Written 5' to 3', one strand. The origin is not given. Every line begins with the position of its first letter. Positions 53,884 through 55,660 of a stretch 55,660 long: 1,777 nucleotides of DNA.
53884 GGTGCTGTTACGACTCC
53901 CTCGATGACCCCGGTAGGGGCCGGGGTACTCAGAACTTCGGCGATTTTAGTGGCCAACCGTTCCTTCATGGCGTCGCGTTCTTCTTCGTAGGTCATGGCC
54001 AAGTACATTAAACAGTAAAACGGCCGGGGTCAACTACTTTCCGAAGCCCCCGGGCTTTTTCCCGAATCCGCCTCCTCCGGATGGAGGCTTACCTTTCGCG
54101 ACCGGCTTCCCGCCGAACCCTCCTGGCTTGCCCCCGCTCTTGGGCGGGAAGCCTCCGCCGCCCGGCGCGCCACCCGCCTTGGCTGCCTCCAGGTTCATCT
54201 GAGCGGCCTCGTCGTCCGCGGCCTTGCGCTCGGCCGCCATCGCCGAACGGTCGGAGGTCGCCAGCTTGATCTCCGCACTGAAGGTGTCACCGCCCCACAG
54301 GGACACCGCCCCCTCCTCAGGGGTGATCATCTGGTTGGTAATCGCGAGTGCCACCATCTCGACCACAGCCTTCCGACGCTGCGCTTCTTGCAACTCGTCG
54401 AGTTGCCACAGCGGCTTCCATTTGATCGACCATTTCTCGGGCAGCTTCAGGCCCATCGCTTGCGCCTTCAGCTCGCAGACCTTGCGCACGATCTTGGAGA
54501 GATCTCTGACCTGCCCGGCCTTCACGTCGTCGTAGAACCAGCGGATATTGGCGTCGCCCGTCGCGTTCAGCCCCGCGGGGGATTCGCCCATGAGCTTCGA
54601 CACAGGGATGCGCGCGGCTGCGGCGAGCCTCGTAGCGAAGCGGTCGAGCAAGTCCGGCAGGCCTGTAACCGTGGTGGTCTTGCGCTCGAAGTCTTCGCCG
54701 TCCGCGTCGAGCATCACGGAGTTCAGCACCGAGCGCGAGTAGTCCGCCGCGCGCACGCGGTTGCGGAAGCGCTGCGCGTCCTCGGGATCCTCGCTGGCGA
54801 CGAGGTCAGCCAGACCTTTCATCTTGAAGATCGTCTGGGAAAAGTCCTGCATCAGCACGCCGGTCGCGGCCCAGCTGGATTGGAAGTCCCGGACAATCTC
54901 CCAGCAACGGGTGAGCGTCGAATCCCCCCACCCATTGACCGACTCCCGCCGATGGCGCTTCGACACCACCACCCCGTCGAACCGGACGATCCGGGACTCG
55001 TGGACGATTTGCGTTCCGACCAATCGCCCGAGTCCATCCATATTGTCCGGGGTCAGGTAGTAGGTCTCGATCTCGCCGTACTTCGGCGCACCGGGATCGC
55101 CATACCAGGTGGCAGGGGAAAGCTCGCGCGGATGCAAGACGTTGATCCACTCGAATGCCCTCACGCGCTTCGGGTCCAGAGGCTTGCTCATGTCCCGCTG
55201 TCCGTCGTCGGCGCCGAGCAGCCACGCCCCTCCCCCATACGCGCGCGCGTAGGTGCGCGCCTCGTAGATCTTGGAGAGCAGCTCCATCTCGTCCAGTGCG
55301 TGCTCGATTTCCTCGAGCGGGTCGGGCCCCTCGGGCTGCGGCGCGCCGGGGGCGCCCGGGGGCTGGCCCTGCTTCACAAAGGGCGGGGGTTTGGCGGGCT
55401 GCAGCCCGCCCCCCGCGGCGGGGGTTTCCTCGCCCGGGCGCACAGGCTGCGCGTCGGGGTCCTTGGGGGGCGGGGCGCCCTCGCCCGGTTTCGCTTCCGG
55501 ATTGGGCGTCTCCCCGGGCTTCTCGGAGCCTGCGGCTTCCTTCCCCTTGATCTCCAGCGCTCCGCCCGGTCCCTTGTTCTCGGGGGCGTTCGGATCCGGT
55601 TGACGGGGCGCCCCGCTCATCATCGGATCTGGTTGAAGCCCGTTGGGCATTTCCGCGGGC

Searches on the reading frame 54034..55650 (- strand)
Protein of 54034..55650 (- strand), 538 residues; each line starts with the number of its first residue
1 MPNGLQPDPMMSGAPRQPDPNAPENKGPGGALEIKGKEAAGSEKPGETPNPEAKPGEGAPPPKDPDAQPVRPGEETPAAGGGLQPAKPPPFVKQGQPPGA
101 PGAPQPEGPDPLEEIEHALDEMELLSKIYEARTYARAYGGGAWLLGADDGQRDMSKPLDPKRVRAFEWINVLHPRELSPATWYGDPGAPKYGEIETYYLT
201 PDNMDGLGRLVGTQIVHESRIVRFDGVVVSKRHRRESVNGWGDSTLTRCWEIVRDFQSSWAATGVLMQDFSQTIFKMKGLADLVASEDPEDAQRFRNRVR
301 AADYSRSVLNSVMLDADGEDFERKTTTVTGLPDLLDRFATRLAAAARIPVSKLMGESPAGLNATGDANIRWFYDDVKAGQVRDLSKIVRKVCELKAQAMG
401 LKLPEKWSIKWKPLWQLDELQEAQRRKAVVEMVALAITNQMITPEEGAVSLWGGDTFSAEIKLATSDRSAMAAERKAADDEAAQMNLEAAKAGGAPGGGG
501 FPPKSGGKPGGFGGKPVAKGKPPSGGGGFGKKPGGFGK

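Call 10: search_protein_families(library=pfam, proteins=[window:54034-55650:-], max_evalue=0.01)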
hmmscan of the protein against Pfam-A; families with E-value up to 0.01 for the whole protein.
window:54034-55650:- (538 aa): 1 family
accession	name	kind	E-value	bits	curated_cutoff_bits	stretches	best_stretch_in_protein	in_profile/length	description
PF06381.16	Phage_portal_3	-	1.4e-73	248.1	33.8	1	110-433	38-355/357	Phage portal protein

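Call 11: search_dna_similar(query=window:54034-55650:-, collection=phages, mode=protein, max_rows=25)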
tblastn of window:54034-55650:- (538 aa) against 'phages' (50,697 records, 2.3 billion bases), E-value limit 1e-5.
Records with a match: 1288; places in all: 1289; records where one place covers at least 80% of the query: 0.
Best place of each record, by identity: <60% 1288.
By first word of the organism name: Klebsiella 332; Vibrio 267; Escherichia 232; Acinetobacter 93; Xanthomonas 39; Aeromonas 31; Shigella 31; Yersinia 25; Erwinia 24; Burkholderia 22; and 48 more.
By host as written in the record: - 321; Klebsiella pneumoniae 154; Escherichia coli 78; Acinetobacter baumannii 44; Escherichia coli K-12 MG1655 35; Campylobacter jejuni 18; Vibrio cyclitrophicus 16; Erwinia amylovora 16; and 311 more.
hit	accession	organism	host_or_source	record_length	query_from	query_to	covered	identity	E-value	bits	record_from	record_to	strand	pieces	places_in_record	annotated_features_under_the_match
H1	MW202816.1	Caudoviricetes sp.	Manatee Spring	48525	113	463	65%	36.1%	1e-52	199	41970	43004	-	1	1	hypothetical protein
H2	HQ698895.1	Synechococcus phage S-CBS4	Synechococcus sp. CB0101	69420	112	463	65%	29.4%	2e-28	126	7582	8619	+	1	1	portal protein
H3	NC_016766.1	Synechococcus phage S-CBS4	Synechococcus sp. CB0101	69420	112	463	65%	29.4%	2e-28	126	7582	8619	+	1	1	portal protein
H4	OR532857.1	Klebsiella phage RCIP0063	Klebsiella pneumoniae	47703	152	460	57%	30.3%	3e-28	125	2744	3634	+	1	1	hypothetical protein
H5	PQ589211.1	Klebsiella phage vB_KpnM_JYSS3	Klebsiella pneumoniae 21AA2216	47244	152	460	57%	30.3%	6e-28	125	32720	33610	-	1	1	none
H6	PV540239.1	Klebsiella phage BUCT791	Klebsiella pneumoniae K4069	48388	152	460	57%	30.3%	6e-28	125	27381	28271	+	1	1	hypothetical protein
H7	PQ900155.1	Escherichia phage vB_Eco_CWW26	waste water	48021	152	460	57%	30.3%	8e-28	124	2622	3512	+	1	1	portal protein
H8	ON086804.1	Escherichia phage ZCEC13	Escherichia sp.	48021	152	460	57%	30.3%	8e-28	124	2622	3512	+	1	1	hypothetical protein | terminase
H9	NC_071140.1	Escherichia phage ZCEC13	Escherichia sp.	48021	152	460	57%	30.3%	8e-28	124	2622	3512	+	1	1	portal protein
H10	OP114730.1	Klebsiella phage SBP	Klebsiella pneumoniae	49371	152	460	57%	30.3%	9e-28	124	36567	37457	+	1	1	portal protein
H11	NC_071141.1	Klebsiella phage SBP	Klebsiella pneumoniae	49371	152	460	57%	30.3%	9e-28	124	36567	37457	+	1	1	portal protein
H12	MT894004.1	Klebsiella phage MEW1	Klebsiella pneumoniae B5055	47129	152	460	57%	30.3%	1e-27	124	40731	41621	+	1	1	putative portal protein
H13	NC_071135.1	Klebsiella phage MEW1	Klebsiella pneumoniae B5055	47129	152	460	57%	30.3%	1e-27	124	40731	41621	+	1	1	putative portal protein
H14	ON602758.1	Klebsiella phage VLCpiM12a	Klebsiella pneumoniae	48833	152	460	57%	29.9%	1e-27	124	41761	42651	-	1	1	portal protein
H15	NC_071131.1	Klebsiella phage VLCpiM12a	Klebsiella pneumoniae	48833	152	460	57%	29.9%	1e-27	124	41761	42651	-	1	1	portal protein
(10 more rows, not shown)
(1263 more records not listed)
